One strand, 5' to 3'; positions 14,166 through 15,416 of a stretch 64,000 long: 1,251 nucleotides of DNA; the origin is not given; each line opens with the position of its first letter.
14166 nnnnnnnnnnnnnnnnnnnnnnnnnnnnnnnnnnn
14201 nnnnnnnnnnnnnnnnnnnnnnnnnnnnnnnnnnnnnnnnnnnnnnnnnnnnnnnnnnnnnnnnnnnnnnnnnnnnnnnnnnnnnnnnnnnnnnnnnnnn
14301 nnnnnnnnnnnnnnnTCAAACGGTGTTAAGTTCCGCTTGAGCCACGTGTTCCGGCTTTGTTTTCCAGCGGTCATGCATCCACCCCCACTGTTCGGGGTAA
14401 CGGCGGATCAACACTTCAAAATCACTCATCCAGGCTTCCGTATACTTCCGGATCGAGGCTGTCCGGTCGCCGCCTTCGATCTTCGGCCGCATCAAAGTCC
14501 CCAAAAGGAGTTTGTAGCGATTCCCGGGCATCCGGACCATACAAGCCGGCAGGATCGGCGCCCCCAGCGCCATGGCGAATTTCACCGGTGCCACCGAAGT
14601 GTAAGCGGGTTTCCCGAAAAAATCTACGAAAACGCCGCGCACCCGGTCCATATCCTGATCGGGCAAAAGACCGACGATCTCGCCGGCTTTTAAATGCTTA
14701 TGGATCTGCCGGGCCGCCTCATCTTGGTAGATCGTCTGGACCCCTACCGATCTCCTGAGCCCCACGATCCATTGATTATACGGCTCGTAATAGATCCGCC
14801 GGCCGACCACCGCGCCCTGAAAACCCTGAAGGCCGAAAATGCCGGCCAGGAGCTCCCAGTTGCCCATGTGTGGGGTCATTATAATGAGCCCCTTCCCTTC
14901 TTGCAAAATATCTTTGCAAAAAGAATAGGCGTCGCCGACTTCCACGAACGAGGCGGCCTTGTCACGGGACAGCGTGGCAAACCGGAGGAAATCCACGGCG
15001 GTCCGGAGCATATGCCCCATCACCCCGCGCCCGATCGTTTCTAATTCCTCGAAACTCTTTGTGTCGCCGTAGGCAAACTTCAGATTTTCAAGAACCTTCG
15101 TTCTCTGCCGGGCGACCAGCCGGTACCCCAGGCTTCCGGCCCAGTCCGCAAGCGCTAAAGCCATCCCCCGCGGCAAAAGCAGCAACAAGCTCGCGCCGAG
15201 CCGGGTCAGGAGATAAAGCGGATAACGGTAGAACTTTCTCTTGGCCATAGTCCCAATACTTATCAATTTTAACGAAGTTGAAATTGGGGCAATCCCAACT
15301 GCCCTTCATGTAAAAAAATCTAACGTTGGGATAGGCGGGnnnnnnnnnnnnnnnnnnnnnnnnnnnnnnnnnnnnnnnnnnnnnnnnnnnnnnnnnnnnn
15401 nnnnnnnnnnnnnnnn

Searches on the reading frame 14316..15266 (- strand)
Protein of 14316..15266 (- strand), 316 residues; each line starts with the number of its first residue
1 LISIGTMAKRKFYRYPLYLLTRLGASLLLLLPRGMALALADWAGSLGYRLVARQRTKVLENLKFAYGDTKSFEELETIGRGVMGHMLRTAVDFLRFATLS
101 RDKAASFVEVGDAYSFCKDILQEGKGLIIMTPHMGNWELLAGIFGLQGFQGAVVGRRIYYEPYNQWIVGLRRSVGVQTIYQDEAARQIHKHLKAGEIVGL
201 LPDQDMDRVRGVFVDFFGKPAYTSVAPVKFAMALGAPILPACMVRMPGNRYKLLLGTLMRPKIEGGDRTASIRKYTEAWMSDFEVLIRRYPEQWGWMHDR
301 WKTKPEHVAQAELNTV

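Call 7: search_protein_families(library=pfam, proteins=[window:14316-15266:-], max_evalue=0.001)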
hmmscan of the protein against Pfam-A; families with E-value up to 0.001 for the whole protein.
window:14316-15266:- (316 aa): 1 family
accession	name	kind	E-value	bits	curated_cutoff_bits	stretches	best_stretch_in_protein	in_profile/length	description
PF03279.18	Lip_A_acyltrans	-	2.1e-43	149.1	22.3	1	11-303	6-295/295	Bacterial lipid A biosynthesis acyltransferase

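Call 18: search_protein_families(library=ncbifam, proteins=[window:14316-15266:-], max_evalue=0.00001)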
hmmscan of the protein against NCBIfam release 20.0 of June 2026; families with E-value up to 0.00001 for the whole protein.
window:14316-15266:- (316 aa): 17 families
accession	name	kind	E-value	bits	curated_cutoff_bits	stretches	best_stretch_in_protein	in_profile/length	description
NF006270.0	PRK08419.1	equivalog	5e-42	144.2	248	1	26-306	15-293/298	lipid A biosynthesis lauroyl acyltransferase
NF005120.0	PRK06553.1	equivalog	7.7e-34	117.4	273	1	27-302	33-307/308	lipid A biosynthesis lauroyl acyltransferase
NF006487.0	PRK08905.1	equivalog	3.6e-33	114.8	281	1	27-304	9-276/290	lysophospholipid acyltransferase family protein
NF005919.0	PRK07920.1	equivalog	6.1e-28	97.8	209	1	24-306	18-298/311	phosphatidylinositol mannoside acyltransferase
TIGR02207.1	lipid_A_htrB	subfamily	1.4e-26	93.6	297.8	1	18-307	12-297/303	LpxL/LpxP family Kdo(2)-lipid IV(A) lauroyl/palmitoleoyl acyltransferase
NF004569.0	PRK05906.1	equivalog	1.3e-22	80.3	439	1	9-308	9-319/454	lipid A biosynthesis lauroyl acyltransferase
NF006438.0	PRK08734.1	equivalog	2e-21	76.3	363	1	25-308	14-292/305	lauroyl acyltransferase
NF006432.0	PRK08706.1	equivalog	7.6e-21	74.6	384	1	27-307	10-284/289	lipid A biosynthesis lauroyl acyltransferase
NF005340.0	PRK06860.1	subfamily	3.4e-20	72.4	398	1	21-309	21-305/309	lipid A biosynthesis lauroyl acyltransferase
NF004191.0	PRK05646.1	equivalog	1.4e-19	70.4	491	1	15-307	12-301/310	lipid A biosynthesis lauroyl acyltransferase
NF005399.0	PRK06946.1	subfamily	1.8e-19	70.1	343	1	26-307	15-289/294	lipid A biosynthesis lauroyl acyltransferase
NF006437.0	PRK08733.1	equivalog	1.4e-18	67.1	540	1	10-307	14-300/306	LpxL/LpxP family Kdo(2)-lipid IV(A) lauroyl/palmitoleoyl acyltransferase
NF005150.0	PRK06628.1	equivalog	9.5e-15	54.8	350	1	123-302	112-289/290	lipid A biosynthesis lauroyl acyltransferase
NF006507.0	PRK08943.1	subfamily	1.7e-14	53.6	337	1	12-309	18-312/322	lipid A biosynthesis (KDO)2-(lauroyl)-lipid IVA acyltransferase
NF005952.0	PRK08025.1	equivalog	2.8e-14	52.9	517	1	13-306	11-299/306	kdo(2)-lipid IV(A) palmitoleoyltransferase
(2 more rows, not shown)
